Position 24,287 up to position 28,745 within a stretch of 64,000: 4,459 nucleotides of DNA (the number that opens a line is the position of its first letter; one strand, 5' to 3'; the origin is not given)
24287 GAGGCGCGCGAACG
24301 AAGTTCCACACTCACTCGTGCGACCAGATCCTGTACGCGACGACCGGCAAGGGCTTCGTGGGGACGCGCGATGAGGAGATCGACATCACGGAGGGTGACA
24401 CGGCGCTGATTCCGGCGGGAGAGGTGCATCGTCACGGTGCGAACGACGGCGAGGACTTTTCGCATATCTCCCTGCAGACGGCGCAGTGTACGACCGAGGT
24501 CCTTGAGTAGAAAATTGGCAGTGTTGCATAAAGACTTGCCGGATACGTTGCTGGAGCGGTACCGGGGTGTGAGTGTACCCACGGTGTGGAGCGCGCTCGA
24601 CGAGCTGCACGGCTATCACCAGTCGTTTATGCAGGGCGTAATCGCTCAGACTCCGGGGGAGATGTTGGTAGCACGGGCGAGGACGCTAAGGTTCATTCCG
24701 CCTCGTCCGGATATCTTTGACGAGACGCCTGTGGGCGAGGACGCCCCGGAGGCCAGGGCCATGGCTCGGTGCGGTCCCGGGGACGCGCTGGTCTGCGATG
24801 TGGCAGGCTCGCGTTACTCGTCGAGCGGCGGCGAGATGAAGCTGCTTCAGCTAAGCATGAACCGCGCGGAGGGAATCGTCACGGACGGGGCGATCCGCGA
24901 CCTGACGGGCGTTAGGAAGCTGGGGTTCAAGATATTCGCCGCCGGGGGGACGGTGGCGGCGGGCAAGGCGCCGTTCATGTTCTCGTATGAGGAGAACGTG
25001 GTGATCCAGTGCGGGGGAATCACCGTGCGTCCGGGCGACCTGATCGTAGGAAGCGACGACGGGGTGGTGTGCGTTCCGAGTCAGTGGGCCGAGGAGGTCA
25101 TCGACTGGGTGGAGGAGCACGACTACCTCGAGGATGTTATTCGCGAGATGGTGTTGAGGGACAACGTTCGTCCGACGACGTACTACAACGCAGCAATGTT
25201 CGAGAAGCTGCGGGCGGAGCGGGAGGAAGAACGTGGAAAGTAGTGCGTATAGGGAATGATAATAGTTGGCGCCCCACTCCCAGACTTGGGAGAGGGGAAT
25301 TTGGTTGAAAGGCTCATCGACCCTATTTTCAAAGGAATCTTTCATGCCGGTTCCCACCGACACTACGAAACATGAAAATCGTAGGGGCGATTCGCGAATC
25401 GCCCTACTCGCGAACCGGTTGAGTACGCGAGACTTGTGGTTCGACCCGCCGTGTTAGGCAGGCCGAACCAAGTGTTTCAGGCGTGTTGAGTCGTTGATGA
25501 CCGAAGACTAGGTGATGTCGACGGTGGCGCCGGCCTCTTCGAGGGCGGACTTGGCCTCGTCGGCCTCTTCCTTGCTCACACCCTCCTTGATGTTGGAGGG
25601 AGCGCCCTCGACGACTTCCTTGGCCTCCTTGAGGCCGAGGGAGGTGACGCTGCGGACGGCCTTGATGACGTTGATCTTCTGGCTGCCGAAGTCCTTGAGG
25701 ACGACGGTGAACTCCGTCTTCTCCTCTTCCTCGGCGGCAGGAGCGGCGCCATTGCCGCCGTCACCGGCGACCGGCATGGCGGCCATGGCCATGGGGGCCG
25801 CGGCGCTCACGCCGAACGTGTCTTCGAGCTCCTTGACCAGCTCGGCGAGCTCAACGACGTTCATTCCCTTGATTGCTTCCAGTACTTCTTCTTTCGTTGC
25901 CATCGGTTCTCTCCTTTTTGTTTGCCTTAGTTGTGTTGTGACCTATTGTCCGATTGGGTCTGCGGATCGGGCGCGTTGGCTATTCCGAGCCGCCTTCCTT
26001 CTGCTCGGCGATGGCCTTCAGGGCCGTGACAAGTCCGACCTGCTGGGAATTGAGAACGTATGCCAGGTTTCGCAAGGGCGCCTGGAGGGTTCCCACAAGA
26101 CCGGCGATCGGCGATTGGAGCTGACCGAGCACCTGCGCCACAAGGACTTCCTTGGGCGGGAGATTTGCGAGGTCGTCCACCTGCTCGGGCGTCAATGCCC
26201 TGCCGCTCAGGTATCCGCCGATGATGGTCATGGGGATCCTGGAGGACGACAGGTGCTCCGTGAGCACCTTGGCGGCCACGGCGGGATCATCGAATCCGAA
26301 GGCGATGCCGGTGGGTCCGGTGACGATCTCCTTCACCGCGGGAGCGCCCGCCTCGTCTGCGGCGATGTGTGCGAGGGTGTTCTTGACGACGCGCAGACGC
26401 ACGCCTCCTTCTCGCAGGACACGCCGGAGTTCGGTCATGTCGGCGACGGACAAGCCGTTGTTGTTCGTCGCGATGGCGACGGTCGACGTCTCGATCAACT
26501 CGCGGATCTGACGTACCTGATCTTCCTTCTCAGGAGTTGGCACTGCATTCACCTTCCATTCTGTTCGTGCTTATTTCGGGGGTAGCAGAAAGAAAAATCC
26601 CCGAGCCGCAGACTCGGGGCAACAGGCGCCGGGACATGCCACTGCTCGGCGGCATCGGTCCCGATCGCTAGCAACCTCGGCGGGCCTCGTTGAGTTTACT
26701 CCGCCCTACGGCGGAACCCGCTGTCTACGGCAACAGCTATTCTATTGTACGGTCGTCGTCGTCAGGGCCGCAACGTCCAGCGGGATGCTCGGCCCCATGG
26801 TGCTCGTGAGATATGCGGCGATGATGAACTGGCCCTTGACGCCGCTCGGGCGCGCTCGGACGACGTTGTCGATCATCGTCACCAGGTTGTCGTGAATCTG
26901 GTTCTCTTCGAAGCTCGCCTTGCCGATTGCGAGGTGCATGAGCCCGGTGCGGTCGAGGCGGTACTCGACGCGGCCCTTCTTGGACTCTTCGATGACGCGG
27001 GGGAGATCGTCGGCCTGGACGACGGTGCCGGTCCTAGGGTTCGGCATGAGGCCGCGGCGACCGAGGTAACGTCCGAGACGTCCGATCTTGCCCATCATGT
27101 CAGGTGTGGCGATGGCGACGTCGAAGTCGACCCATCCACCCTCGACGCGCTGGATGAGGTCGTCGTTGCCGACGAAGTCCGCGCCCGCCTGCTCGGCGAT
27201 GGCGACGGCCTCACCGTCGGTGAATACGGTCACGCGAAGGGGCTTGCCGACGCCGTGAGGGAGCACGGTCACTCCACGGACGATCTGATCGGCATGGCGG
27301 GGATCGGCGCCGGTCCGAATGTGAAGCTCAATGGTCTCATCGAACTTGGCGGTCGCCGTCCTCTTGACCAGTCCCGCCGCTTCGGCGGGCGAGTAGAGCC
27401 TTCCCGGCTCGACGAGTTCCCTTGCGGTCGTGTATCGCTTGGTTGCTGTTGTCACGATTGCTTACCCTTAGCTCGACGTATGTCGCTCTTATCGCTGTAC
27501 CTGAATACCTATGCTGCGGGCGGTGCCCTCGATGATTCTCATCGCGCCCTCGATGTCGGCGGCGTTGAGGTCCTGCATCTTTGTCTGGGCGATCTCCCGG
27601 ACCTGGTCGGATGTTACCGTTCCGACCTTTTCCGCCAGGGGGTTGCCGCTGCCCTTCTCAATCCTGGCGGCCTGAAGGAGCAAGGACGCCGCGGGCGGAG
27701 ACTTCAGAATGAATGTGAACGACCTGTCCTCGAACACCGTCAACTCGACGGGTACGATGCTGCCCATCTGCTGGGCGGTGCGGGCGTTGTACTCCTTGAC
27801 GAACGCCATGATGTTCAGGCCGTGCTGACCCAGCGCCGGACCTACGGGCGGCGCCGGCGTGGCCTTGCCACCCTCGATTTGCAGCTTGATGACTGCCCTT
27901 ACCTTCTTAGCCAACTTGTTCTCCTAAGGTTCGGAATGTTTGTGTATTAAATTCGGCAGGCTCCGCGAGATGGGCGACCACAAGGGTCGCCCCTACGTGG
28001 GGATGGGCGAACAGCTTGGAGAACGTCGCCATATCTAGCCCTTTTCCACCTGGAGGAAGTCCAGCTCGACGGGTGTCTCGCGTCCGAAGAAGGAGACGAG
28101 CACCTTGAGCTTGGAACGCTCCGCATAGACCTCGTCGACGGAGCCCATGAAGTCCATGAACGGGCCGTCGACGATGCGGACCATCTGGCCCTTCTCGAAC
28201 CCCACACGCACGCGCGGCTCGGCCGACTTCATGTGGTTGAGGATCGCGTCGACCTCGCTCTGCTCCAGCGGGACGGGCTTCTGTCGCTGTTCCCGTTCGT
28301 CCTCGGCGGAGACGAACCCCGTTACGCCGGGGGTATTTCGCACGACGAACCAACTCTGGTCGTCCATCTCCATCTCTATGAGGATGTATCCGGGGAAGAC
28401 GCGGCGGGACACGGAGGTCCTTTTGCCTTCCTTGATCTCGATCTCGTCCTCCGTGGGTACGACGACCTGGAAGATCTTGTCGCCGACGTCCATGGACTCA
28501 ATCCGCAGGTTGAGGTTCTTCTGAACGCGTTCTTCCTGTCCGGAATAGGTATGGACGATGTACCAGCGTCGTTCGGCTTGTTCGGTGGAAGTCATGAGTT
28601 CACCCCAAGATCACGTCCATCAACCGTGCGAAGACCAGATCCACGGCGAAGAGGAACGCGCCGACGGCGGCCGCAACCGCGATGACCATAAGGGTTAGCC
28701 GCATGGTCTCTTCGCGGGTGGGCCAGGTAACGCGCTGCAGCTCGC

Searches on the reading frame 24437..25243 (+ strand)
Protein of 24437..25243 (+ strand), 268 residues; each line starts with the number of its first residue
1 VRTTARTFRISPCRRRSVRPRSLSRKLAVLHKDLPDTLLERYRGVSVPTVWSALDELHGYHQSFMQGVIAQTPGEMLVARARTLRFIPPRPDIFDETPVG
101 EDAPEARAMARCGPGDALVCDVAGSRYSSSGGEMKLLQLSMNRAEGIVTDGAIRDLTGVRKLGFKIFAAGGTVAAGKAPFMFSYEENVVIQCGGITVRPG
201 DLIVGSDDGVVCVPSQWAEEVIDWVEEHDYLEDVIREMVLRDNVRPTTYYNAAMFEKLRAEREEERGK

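Call 30: search_protein_families(library=pfam, proteins=[window:24437-25243:+], max_evalue=0.0001)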
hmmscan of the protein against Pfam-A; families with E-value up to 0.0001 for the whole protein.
window:24437-25243:+ (268 aa): 1 family
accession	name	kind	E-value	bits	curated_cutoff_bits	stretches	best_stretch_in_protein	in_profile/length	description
PF03737.21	RraA-like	-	3e-24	86.4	24.5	1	54-211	8-151/152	Aldolase/RraA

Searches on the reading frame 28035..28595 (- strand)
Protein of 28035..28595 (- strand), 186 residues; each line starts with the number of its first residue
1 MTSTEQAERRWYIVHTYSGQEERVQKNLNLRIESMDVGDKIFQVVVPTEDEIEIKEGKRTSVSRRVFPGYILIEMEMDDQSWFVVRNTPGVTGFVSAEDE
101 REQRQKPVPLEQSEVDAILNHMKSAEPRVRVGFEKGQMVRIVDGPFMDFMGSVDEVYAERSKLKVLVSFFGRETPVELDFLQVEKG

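Call 30: search_protein_families(library=pfam, proteins=[window:28035-28595:-], max_evalue=0.0001)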
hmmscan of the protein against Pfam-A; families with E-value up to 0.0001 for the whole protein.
window:28035-28595:- (186 aa): 2 families
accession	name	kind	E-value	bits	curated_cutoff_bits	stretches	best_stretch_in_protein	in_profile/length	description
PF02357.24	NusG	-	2.3e-30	105.4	22.2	1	10-118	2-92/93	Transcription termination factor nusG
PF00467.35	KOW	-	2.9e-05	24.2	22.3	1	135-165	1-29/32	KOW motif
